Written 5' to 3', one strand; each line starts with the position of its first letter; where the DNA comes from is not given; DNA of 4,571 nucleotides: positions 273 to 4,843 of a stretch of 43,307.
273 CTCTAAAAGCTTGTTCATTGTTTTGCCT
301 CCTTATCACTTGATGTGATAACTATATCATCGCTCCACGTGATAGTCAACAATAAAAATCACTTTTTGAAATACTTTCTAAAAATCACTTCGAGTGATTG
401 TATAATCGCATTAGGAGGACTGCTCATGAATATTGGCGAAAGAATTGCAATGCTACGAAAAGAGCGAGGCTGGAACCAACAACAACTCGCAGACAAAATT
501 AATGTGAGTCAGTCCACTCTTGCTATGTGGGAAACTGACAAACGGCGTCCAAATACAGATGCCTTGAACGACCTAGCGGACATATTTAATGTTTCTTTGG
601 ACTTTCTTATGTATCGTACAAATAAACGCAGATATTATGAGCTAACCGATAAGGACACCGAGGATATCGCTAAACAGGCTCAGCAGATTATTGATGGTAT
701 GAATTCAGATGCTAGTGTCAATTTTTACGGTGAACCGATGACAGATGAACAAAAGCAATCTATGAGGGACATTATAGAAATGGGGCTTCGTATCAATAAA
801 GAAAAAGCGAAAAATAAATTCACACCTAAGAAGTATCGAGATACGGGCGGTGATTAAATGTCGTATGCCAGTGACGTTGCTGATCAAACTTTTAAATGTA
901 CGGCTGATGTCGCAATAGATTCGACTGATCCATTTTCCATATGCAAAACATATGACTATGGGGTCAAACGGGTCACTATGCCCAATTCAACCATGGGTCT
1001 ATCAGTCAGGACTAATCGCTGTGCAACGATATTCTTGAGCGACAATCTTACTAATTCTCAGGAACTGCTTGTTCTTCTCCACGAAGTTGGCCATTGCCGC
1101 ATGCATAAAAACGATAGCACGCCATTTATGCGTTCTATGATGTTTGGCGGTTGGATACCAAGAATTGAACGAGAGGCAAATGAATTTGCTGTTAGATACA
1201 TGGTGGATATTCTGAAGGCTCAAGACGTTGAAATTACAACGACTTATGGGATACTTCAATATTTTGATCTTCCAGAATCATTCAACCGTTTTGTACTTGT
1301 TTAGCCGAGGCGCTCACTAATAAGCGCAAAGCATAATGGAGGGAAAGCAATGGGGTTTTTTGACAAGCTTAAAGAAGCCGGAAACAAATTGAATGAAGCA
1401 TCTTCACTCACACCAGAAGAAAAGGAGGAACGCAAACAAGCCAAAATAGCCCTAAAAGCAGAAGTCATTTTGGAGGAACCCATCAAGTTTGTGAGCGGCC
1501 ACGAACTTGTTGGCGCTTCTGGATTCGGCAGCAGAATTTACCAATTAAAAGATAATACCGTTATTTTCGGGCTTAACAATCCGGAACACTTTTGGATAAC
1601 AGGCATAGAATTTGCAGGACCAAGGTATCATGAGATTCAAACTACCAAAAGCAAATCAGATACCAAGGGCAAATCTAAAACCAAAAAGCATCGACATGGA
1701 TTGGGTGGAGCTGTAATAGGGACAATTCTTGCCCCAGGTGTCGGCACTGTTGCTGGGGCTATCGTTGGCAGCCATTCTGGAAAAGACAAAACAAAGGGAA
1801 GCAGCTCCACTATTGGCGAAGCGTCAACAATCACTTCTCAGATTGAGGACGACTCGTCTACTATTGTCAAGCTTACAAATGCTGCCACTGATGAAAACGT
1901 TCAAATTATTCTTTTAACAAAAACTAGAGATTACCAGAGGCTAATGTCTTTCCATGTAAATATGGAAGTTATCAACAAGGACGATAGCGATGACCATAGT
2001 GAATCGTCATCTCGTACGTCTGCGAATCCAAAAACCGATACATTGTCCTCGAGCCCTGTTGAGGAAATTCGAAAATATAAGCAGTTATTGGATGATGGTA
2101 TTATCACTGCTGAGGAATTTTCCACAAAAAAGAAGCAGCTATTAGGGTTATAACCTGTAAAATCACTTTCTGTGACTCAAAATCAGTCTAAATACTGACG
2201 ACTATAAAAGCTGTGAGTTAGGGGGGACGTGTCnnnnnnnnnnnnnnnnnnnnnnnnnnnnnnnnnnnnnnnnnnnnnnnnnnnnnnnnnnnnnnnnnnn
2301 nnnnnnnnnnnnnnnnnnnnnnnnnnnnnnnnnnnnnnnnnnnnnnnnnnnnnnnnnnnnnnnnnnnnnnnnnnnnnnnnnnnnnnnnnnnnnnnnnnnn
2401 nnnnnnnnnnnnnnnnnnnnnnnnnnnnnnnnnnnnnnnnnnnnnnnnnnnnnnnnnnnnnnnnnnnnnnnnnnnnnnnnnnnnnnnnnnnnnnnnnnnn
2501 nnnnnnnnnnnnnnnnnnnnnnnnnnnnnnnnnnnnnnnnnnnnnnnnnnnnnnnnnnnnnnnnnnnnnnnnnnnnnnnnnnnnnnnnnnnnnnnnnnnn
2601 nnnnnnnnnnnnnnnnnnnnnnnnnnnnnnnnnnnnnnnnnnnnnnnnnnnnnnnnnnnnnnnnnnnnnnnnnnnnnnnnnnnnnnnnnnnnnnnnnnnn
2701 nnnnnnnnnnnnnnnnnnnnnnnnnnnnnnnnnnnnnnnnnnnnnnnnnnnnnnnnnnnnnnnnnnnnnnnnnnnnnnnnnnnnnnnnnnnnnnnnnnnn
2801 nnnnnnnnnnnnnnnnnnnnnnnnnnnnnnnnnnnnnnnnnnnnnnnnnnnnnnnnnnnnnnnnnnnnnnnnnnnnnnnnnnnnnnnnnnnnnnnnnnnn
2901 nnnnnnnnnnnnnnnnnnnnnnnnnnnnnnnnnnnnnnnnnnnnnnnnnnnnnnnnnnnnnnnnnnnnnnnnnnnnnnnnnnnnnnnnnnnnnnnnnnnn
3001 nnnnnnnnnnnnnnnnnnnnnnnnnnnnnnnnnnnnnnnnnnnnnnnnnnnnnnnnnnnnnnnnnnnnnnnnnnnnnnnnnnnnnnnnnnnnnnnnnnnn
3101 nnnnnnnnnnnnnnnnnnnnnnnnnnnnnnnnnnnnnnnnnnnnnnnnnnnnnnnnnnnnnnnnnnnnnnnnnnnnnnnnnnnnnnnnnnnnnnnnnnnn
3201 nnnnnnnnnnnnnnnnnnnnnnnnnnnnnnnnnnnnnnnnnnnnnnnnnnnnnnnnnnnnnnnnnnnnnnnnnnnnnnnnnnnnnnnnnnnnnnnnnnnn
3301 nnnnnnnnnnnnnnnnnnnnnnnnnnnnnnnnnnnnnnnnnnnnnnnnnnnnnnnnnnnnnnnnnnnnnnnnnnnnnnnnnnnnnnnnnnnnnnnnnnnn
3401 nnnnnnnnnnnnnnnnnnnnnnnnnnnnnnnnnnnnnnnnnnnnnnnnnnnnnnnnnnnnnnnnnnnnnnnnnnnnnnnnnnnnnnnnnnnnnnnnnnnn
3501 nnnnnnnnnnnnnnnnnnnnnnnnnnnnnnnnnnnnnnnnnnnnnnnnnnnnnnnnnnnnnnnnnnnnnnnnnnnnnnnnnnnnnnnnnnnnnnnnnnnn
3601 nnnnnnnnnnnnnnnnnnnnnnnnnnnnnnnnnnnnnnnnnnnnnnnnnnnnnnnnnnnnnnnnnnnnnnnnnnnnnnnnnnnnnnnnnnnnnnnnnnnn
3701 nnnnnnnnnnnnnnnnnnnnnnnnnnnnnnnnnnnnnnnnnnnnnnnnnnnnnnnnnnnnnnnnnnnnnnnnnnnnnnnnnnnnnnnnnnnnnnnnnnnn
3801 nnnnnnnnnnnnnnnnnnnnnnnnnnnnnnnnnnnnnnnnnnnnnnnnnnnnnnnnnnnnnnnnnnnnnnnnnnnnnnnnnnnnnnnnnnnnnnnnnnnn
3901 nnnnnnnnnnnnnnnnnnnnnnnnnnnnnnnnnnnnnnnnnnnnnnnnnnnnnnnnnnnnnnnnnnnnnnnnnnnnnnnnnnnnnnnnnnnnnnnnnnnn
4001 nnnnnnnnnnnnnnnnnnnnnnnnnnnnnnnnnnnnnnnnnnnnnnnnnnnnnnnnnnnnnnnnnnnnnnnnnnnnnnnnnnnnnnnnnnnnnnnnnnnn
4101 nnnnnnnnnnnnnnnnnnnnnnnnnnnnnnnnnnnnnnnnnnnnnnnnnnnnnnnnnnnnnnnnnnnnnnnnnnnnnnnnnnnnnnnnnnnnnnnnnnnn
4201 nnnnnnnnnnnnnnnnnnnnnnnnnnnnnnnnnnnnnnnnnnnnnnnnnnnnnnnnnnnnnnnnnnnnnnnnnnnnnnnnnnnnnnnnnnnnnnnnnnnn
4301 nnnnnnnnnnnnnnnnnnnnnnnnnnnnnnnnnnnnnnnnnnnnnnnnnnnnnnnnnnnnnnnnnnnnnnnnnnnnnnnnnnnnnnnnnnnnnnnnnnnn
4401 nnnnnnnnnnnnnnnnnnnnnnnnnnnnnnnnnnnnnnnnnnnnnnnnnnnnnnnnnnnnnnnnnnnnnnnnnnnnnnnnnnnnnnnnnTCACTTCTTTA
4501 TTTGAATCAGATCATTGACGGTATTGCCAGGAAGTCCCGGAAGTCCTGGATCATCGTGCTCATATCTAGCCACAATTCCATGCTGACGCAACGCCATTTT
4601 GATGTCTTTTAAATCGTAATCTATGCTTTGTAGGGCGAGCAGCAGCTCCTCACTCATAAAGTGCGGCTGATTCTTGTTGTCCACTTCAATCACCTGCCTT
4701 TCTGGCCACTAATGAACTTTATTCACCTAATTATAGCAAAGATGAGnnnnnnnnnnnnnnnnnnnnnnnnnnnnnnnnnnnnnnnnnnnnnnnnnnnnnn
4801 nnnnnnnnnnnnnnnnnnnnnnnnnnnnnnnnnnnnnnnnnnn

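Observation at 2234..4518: Overlapping TerB_N/TPR and gluzincin metallopeptidase gene pair in the lysogeny module: a candidate prophage defence or exclusion system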

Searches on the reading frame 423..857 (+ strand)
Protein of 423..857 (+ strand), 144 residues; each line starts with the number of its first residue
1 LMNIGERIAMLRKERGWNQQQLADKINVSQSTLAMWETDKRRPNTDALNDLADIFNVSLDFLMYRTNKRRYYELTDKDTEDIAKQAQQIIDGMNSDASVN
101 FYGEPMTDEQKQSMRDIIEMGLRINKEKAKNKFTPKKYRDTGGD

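Call 3: search_protein_families(library=pfam, proteins=[window:423-857:+], max_evalue=0.1)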
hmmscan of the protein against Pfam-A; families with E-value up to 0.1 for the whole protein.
window:423-857:+ (144 aa): 13 families
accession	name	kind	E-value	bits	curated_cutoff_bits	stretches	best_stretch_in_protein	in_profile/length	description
PF01381.28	HTH_3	-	2.9e-17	62.9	23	1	8-62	1-55/55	Helix-turn-helix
PF12844.13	HTH_19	-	4.4e-13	49.4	30.2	1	5-63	1-59/64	Helix-turn-helix domain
PF13560.12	HTH_31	-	1.5e-11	44.8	27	1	4-58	2-57/64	Helix-turn-helix domain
PF13443.12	HTH_26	-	1.8e-07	31.8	22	1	7-59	1-54/63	Cro/C1-type HTH DNA-binding domain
PF07022.19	Phage_CI_repr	-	4.7e-05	24.1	22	1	18-64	14-59/65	Bacteriophage CI repressor helix-turn-helix domain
PF08279.18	HTH_11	-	0.002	18.4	25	1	8-32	6-31/55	HTH domain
PF13384.12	HTH_23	-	0.0048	17.1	24.6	1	7-33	7-34/50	Homeodomain-like domain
PF12106.13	Colicin_E5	-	0.015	16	25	1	3-49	4-49/88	Colicin E5 ribonuclease domain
PF04545.22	Sigma70_r4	-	0.018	15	24.1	0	10-32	14-36/50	Sigma-70, region 4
PF06543.17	Lac_bphage_repr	-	0.033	14.6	21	1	97-118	22-43/49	Lactococcus bacteriophage repressor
PF13744.12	HTH_37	-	0.049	13.9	27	0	5-33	20-48/80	Helix-turn-helix domain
PF13412.12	HTH_24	-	0.075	13.1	21.9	0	10-33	11-34/48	Winged helix-turn-helix DNA-binding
PF01047.28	MarR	-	0.083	13.2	24.6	0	10-33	11-34/59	MarR family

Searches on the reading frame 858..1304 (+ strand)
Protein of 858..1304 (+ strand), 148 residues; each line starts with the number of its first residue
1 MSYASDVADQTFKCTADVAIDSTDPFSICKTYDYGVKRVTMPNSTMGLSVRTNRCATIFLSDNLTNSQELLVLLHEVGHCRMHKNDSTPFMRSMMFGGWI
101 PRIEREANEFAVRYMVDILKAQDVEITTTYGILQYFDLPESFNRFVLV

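Call 3: search_protein_families(library=pfam, proteins=[window:858-1304:+], max_evalue=0.1)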
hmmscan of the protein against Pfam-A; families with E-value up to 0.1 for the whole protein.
window:858-1304:+ (148 aa): 2 families
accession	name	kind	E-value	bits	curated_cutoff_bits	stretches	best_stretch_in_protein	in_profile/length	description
PF06114.19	Peptidase_M78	-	3.8e-07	30.4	22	1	51-116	21-87/123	IrrE N-terminal-like domain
PF02163.28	Peptidase_M50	-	0.071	12.9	27.2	1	70-114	8-53/221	Peptidase family M50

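Call 4: search_protein_families(library=padloc, proteins=[window:858-1304:+], max_evalue=0.1)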
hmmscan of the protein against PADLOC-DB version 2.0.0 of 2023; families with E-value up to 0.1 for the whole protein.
window:858-1304:+ (148 aa): 5 families
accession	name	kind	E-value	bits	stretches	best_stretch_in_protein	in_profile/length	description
PDLC04141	capP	-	1.5e-05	22.6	1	22-111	21-108/242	capP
PDLC03011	peptidase_U41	-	2e-05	22.3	1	57-118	147-198/378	-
PDLC03947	RmrA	-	0.0021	15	1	56-116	194-252/383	-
PDLC03946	RmrA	-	0.014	12.2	1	52-116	173-228/357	-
PDLC03982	PD-Lambda-2_B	-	0.028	11.7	1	72-119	293-339/402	-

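Call 5: search_protein_families(library=phrogs, proteins=[window:858-1304:+], max_evalue=0.01)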
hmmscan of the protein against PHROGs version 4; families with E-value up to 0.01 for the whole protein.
window:858-1304:+ (148 aa): 2 families
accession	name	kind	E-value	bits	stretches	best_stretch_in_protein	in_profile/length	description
phrog_87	-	other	2e-20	74.5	1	22-147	40-161/227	metallo-protease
phrog_2439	-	transcription regulation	9.9e-06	25.7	1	46-111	173-235/367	transcriptional regulator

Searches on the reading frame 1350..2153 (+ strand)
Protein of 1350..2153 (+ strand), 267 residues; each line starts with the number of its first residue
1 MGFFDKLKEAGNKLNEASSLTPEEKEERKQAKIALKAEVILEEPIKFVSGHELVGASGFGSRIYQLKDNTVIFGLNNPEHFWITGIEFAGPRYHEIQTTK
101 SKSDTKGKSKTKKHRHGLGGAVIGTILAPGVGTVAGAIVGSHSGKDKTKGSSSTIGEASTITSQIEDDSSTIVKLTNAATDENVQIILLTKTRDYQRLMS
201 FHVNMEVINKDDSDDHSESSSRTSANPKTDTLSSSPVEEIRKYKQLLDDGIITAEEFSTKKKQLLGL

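Call 3: search_protein_families(library=pfam, proteins=[window:1350-2153:+], max_evalue=0.1)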
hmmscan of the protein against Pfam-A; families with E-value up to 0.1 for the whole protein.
window:1350-2153:+ (267 aa): 2 families
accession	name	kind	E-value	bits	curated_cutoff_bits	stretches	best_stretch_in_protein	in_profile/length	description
PF09851.14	SHOCT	-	4.3e-09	36.3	27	1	238-265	1-28/28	Short C-terminal domain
PF06897.17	DUF1269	-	9.9e-05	23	26.9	1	119-185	7-72/100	Protein of unknown function (DUF1269)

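Call 4: search_protein_families(library=padloc, proteins=[window:1350-2153:+], max_evalue=0.1)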
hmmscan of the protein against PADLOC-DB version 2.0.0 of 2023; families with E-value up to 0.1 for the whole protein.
window:1350-2153:+ (267 aa): 0 families

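Call 5: search_protein_families(library=phrogs, proteins=[window:1350-2153:+], max_evalue=0.01)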
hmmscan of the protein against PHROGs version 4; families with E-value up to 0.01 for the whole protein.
window:1350-2153:+ (267 aa): 9 families
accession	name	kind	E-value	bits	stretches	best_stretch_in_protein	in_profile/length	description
phrog_888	-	unknown function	4.4e-25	89.9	1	93-267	113-271/271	-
phrog_2700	-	unknown function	5.2e-13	50.1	1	148-267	256-331/331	-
phrog_4431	-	unknown function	1.7e-11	45.5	1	74-187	66-166/184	-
phrog_37018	-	unknown function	0.00011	23.5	0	233-265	2-34/157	-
phrog_33222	-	unknown function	0.00014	23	1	236-267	227-258/258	-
phrog_20665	-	unknown function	0.00027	21.4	0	236-267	275-306/306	-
phrog_33436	-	unknown function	0.00049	21.3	1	232-265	84-117/117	-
phrog_19084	-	unknown function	0.00054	20.2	1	222-265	263-306/307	-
phrog_30731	-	unknown function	0.0039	16.3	1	116-156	892-932/1060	-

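Call 6: search_protein_families(library=ncbifam, proteins=[window:1350-2153:+], max_evalue=0.1)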
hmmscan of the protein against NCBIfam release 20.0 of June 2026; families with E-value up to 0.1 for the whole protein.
window:1350-2153:+ (267 aa): 1 family
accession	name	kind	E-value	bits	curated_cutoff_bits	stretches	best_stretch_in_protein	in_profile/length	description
TIGR03789.1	pdsO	hypoth_equivalog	0.00019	21.2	152.2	1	99-181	28-106/243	sortase-associated OmpA-like protein PdsO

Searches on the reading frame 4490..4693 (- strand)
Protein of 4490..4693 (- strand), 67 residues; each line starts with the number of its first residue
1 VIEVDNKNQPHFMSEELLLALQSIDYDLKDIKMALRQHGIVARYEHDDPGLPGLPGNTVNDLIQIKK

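Call 3: search_protein_families(library=pfam, proteins=[window:4490-4693:-], max_evalue=0.1)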
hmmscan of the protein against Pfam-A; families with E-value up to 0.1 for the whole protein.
window:4490-4693:- (67 aa): 0 families

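Call 91: search_protein_families(library=phrogs, proteins=[window:4490-4693:-], max_evalue=0.01)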
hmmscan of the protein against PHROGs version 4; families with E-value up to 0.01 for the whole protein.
window:4490-4693:- (67 aa): 0 families

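Call 92: find_homologous_proteins(query=window:4490-4693:-, max_evalue=0.01)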
Query window:4490-4693:- (67 aa): 2 proteins with E <= 0.01 among 2 candidates.
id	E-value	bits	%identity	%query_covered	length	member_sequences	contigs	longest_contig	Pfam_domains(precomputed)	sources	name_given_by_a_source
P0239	2.7e-37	143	100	100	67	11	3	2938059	-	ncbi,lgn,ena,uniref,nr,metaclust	ncbi:hypothetical protein AF91_11245 [Lacticaseibacillus paracasei N1115]|uniref:Uncharacterized pro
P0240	2.5e-26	108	83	88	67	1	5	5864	-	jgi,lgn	jgi:hypothetical protein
